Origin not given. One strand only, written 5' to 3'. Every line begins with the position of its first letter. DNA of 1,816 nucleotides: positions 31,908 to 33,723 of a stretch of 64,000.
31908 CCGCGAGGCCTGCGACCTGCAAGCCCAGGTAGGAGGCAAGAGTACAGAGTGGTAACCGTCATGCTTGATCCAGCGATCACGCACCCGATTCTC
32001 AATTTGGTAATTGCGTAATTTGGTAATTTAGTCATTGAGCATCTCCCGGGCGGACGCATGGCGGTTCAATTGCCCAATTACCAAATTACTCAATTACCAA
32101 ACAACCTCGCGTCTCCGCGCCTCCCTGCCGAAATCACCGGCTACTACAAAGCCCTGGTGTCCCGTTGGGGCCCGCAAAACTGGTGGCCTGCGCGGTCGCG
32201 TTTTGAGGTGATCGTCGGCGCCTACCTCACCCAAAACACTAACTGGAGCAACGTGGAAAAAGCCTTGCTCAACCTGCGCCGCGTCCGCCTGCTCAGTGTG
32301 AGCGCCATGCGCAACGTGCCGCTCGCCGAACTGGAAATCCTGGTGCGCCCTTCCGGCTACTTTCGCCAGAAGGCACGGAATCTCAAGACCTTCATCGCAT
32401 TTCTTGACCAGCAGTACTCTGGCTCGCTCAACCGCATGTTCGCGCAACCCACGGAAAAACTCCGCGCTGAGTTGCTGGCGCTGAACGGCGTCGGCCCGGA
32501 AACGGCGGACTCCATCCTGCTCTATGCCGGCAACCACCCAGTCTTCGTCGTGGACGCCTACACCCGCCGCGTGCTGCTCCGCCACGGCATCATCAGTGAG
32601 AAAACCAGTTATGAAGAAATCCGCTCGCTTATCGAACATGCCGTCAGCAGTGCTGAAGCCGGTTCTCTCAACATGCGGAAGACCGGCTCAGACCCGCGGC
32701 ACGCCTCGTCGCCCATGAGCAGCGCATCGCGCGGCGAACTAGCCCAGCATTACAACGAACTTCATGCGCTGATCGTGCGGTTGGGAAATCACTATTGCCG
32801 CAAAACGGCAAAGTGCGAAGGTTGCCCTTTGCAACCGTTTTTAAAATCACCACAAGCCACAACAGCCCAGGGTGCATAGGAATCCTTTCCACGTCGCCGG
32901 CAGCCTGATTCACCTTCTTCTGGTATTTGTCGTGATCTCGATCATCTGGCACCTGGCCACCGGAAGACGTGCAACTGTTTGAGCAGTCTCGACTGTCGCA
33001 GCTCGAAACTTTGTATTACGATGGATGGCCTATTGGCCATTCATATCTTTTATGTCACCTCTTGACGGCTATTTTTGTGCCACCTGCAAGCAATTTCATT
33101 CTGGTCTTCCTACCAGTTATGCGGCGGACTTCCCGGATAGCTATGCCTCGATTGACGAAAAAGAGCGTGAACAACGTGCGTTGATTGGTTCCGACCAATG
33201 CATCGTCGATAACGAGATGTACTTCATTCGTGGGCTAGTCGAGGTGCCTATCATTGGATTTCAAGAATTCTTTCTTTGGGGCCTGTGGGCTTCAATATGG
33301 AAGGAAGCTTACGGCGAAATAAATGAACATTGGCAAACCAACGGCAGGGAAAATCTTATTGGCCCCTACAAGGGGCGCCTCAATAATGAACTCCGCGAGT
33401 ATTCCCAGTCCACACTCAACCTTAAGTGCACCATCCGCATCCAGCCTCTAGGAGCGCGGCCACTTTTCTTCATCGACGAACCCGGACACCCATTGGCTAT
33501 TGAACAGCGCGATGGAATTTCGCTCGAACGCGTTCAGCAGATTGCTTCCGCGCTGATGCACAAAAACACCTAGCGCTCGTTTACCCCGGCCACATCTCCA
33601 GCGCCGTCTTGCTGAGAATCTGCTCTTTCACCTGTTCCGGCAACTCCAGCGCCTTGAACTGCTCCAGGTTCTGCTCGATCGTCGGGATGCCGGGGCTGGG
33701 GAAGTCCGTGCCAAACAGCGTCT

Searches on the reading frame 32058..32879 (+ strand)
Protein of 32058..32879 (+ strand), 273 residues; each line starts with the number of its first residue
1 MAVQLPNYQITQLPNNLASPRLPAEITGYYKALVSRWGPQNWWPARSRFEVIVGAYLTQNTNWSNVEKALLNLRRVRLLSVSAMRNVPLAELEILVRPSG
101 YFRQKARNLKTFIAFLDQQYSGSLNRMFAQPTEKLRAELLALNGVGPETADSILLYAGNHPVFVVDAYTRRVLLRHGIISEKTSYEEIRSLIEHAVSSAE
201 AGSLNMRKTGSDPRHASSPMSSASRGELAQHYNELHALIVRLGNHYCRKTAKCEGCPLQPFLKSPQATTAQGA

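Call 5: search_protein_families(library=pfam, proteins=[window:32058-32879:+])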
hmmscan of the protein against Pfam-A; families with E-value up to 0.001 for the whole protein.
window:32058-32879:+ (273 aa): 2 families
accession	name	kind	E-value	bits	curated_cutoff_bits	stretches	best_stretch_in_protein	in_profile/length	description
PF00730.31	HhH-GPD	-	3.7e-14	53.4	26.2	1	53-194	1-104/108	HhH-GPD superfamily base excision DNA repair protein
PF00633.29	HHH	-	1.1e-05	25.4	24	1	136-156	10-30/30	Helix-hairpin-helix motif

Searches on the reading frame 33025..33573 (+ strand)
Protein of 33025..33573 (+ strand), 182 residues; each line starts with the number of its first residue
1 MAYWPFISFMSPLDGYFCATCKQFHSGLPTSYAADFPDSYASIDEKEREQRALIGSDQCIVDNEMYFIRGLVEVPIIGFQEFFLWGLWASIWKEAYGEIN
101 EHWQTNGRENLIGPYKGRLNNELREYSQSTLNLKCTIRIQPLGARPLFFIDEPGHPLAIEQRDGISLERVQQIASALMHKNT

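Call 5: search_protein_families(library=pfam, proteins=[window:33025-33573:+])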
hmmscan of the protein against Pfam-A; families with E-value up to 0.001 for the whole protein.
window:33025-33573:+ (182 aa): 1 family
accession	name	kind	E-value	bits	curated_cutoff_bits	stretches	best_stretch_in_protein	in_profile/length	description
PF09965.14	DUF2199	-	3.6e-41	141.1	25.7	1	18-165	2-146/146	Uncharacterized protein conserved in bacteria (DUF2199)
